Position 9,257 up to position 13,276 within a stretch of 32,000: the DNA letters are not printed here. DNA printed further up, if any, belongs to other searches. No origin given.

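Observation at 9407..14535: Two-gene module: MmeI-style nuclease/m6A-methyltransferase coupled to a protease-less BrxL-like AAA+ ATPase (BREX-like parts without PglZ or BrxC)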

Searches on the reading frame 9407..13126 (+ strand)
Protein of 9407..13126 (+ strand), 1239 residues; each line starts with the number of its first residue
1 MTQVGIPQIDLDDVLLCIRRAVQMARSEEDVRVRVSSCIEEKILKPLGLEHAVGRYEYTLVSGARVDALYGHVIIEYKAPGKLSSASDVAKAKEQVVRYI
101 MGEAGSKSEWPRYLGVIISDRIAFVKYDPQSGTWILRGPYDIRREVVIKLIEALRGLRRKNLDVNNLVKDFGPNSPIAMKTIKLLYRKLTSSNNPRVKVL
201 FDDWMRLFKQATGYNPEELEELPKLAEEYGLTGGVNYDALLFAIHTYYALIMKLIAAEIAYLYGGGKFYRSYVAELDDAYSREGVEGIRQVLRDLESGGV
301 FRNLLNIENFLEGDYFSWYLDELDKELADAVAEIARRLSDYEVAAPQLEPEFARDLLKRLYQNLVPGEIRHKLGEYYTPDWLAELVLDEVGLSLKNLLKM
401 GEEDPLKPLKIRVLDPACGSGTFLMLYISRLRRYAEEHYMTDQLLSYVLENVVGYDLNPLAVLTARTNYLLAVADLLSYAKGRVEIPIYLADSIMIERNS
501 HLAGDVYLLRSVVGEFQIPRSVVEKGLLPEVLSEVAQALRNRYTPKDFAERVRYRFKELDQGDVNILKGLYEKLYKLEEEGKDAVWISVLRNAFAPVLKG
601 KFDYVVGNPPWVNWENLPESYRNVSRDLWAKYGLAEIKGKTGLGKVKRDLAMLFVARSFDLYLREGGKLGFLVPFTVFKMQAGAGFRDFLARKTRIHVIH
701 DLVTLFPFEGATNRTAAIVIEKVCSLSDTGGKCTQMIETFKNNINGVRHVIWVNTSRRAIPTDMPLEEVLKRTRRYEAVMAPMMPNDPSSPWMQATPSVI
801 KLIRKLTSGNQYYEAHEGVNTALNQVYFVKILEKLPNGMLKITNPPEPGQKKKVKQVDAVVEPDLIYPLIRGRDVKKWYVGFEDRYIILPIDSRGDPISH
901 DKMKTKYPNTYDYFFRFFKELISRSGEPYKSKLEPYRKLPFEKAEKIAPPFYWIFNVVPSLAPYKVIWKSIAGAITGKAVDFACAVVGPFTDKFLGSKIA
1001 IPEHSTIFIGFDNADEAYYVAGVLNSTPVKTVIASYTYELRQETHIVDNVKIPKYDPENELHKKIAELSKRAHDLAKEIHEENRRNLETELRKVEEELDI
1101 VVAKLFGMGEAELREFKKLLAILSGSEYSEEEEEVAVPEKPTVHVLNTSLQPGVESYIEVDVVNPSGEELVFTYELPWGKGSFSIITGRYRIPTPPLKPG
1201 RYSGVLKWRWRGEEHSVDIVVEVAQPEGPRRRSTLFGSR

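Call 6: search_protein_families(library=pfam, proteins=[window:9407-13126:+], max_evalue=0.1)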
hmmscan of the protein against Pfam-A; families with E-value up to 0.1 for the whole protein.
window:9407-13126:+ (1239 aa): 3 families
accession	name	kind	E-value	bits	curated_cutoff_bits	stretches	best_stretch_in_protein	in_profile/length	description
PF07669.17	Eco57I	-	7.6e-19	68.9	25.3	1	450-702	1-165/171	Eco57I restriction-modification methylase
PF02384.22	N6_Mtase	-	6.3e-07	29.5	20.4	1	371-472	23-100/311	N-6 DNA Methylase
PF20473.4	MmeI_Mtase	-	2e-06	27.6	27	1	410-472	20-85/259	MmeI, DNA-methyltransferase domain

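Call 7: search_protein_families(library=padloc, proteins=[window:9407-13126:+], max_evalue=0.01)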
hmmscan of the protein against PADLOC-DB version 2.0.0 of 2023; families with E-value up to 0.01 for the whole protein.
window:9407-13126:+ (1239 aa): 52 families (the best 25 are shown)
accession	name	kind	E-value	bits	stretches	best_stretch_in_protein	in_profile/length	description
PDLC03630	REase_MTase_IIG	-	0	1328.9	1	18-1125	15-1100/1100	Type IIG restriction enzyme-methyltransferase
PDLC03580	REase_II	-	4.8e-181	602.1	1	19-1133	21-1111/1112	Type II restriction enzyme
PDLC03625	REase_MTase_IIG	-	8.5e-94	313.2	1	144-1077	170-1087/1109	Type IIG restriction enzyme-methyltransferase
PDLC03335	MTase_II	-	1.2e-26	91.6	3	815-925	368-471/607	Type II methyltransferase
PDLC03313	MTase_II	-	5.5e-19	66.1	2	597-721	140-251/563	Type II methyltransferase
PDLC03604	REase_MTase_IIG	-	5.4e-16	55.8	1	596-722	528-647/1011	Type IIG restriction enzyme-methyltransferase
PDLC03338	MTase_II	-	5.7e-15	53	1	330-501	89-245/604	Type II methyltransferase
PDLC02529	PglX|PglXI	-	1.7e-14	50.6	1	325-497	151-322/1189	PglX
PDLC03612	REase_MTase_IIG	-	2e-14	50.8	2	602-756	807-948/1247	Type IIG restriction enzyme-methyltransferase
PDLC03248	MTase_II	-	2.1e-14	51.1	1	597-713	81-187/521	Type II methyltransferase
PDLC03629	REase_MTase_IIG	-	2.8e-14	49.9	2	570-722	538-688/1182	Type IIG restriction enzyme-methyltransferase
PDLC03267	MTase_II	-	4.5e-13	47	1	599-725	104-220/539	Type II methyltransferase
PDLC03348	MTase_II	-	1.2e-12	45.2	1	336-472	185-312/727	Type II methyltransferase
PDLC04134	mad2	-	7.4e-12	42.8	1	325-470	227-334/492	mads_2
PDLC02643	DrmMI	-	2.1e-10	37.1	2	579-710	848-967/1347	DrmMI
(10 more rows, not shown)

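Call 8: search_protein_families(library=ncbifam, proteins=[window:9407-13126:+], max_evalue=0.1)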
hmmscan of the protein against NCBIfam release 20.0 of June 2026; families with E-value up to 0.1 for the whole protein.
window:9407-13126:+ (1239 aa): 8 families
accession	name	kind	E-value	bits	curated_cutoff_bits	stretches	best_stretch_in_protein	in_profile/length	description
NF033451.1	BREX_2_MTaseX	equivalog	2.4e-13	48.8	400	1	343-500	166-321/1185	BREX-2 system adenine-specific DNA-methyltransferase PglX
NF033452.1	BREX_1_MTaseX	exception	1.3e-10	39.8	500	2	594-828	500-708/1210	BREX-1 system adenine-specific DNA-methyltransferase PglX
NF047738.1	antiphage_MADS2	equivalog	3.6e-08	32.2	720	1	330-469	273-405/654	methylation-associated defense system DNA methyltransferase MAD2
TIGR02987.1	met_A_Alw26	exception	1.2e-06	27.6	353.5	1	372-465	2-79/523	Alw26I/Eco31I/Esp3I family type II restriction adenine-specific DNA-methyltransferase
NF033454.1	BREX_5_MTaseX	exception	0.00066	17.3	900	1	407-475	299-371/1404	BREX-5 system adenine-specific DNA-methyltransferase PglX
NF033455.1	BREX_6_MTaseX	exception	0.0025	15.3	900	1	410-469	329-396/1319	BREX-6 system adenine-specific DNA-methyltransferase PglX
TIGR03534.1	RF_mod_PrmC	equivalog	0.031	13.7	199.1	0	592-622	146-177/253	peptide chain release factor N(5)-glutamine methyltransferase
TIGR02438.1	catachol_actin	equivalog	0.04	13.1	404.4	1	62-143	32-111/281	catechol 1,2-dioxygenase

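Call 21: search_solved_structures(query=window:9407-13123:+, max_evalue=0.01)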
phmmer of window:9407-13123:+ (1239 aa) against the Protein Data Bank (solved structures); distinct sequences matched with E-value up to 0.01: 5.
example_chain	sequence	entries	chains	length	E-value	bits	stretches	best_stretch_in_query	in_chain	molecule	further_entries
7lni_A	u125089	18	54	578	2.3e-05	25.4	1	597-704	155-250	Site-specific DNA-methyltransferase (adenine-specific)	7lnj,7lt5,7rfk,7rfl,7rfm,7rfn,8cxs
8cxz_A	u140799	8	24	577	2.3e-05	25.4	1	597-704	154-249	Site-specific DNA-methyltransferase (adenine-specific)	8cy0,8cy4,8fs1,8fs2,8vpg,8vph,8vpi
8c45_A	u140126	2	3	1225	0.00024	22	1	406-619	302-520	site-specific DNA-methyltransferase (adenine-specific)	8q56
9ewz_C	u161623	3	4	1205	0.00032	21.6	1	406-616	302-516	Adenine-specific methyltransferase BrxX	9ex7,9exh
8zek_A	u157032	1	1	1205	0.00095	20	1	406-615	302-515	site-specific DNA-methyltransferase (adenine-specific)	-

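Call 46: find_homologous_proteins(query=window:9407-13123:+, max_evalue=1e-20)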
Query window:9407-13123:+ (1239 aa): 5103 proteins with E <= 1e-20 among 8000 candidates; the best 120 are listed.
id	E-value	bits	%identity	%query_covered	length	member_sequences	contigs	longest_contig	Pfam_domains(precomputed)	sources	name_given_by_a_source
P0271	0.0e+0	2818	100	100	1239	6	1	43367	PF02384.23,PF07669.18,PF20473.5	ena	-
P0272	0.0e+0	2214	78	100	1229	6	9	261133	PF02384.23,PF07669.18,PF20473.5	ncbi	ncbi:Eco57I restriction-modification methylase domain-containing protein [Pyrobaculum sp.]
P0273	0.0e+0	2123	73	99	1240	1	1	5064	PF02384.23,PF07669.18,PF20473.5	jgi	-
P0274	0.0e+0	2120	73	100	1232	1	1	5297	PF02384.23,PF07669.18,PF20473.5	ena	-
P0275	0.0e+0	2106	73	100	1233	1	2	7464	PF02384.23,PF07669.18,PF20473.5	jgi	-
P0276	0.0e+0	2050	70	100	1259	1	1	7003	PF02384.23,PF07669.18,PF20473.5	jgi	-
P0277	0.0e+0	2037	72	100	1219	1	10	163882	PF02384.23,PF07669.18,PF20473.5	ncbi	ncbi:MAG: N-6 DNA methylase [Ignisphaera sp.]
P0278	0.0e+0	1965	66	100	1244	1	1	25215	PF02384.23,PF07669.18,PF20473.5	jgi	jgi:type II restriction/modification system DNA methylase subunit YeeA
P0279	0.0e+0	1956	69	99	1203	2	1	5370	PF02384.23,PF07669.18,PF20473.5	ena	-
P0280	0.0e+0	1948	68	99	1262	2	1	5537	PF02384.23,PF07669.18,PF20473.5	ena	-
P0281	0.0e+0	1943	66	100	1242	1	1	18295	PF02384.23,PF07669.18,PF20473.5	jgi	jgi:type II restriction/modification system DNA methylase subunit YeeA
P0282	0.0e+0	1934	67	99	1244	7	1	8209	PF02384.23,PF07669.18,PF20473.5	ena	-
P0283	0.0e+0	1931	66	100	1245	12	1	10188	PF02384.23,PF07669.18,PF20473.5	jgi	-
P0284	0.0e+0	1927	66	100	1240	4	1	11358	PF02384.23,PF07669.18,PF20473.5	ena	-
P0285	0.0e+0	1916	66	99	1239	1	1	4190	PF07669.18,PF20473.5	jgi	-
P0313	0.0e+0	1826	62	100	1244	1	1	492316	PF02384.23,PF07669.18,PF20473.5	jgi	jgi:type II restriction/modification system DNA methylase subunit YeeA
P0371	0.0e+0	1738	62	99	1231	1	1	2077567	PF02384.23,PF07669.18,PF20473.5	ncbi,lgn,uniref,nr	ncbi:Eco57I restriction-modification methylase domain-containing protein [Caldivirga maquilingensis]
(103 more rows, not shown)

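Call 47: find_encoding_contigs(protein=P0371, flank=8000, max_places=1)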
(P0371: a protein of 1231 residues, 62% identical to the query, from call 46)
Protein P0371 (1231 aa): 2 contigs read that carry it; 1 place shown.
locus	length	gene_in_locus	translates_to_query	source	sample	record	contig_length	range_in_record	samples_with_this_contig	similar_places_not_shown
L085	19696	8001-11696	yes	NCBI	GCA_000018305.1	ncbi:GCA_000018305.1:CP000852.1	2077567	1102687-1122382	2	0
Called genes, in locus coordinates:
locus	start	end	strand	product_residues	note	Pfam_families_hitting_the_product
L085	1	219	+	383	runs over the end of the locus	PF00701:DHDPS (weak)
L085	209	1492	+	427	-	PF04734:Ceramidase_alk (weak)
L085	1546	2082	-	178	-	-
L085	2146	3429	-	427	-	PF00324:AA_permease, PF03845:Spore_permease, PF13520:AA_permease_2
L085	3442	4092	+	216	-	-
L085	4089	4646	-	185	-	PF00327:Ribosomal_L30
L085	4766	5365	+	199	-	PF01022:HTH_5 (weak)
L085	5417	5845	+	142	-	PF03364:Polyketide_cyc (weak)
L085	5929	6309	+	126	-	-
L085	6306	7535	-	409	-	PF07282:Cas12f1-like_TNB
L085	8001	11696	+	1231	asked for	PF02384:N6_Mtase (faint), PF20473:MmeI_Mtase (faint), PF07669:Eco57I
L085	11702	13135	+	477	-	PF20442:BrxL_N, PF13337:BrxL_ATPase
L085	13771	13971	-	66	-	-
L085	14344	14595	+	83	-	-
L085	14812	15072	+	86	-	-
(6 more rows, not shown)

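Call 48: find_encoding_contigs(protein=P0313, flank=8000, max_places=1)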
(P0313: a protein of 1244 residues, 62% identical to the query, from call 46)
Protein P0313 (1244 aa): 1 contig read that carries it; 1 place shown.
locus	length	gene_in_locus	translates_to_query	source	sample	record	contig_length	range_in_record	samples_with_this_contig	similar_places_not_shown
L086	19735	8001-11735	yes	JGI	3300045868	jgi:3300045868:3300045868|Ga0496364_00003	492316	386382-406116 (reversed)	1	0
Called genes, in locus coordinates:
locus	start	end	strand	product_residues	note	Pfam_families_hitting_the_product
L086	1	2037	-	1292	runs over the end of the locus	PF17915:zf_Rg, PF04851:ResIII (weak), PF00270:DEAD, PF00271:Helicase_C (faint), PF01751:Toprim, PF01131:Topoisom_bac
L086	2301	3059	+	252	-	PF00005:ABC_tran, PF02463:SMC_N (faint), PF13304:AAA_21 (faint)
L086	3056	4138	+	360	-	PF01458:SUFBD_core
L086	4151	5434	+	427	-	PF13393:tRNA-synt_His, PF00587:tRNA-synt_2b (weak), PF03129:HGTP_anticodon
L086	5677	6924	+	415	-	PF16795:Phage_integr_3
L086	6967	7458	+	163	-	PF22185:AF_0924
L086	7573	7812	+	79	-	-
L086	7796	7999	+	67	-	-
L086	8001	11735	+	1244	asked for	PF02384:N6_Mtase (faint), PF20473:MmeI_Mtase (faint), PF07669:Eco57I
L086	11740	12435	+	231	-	PF20442:BrxL_N, PF13337:BrxL_ATPase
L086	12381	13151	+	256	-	PF13337:BrxL_ATPase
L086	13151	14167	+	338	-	PF13091:PLDc_2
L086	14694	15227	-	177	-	PF00589:Phage_integrase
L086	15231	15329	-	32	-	-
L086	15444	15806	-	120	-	-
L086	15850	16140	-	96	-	-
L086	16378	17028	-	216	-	-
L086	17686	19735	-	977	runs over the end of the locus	PF09250:Prim-Pol (weak), PF12760:Zn_ribbon_IS1595 (weak)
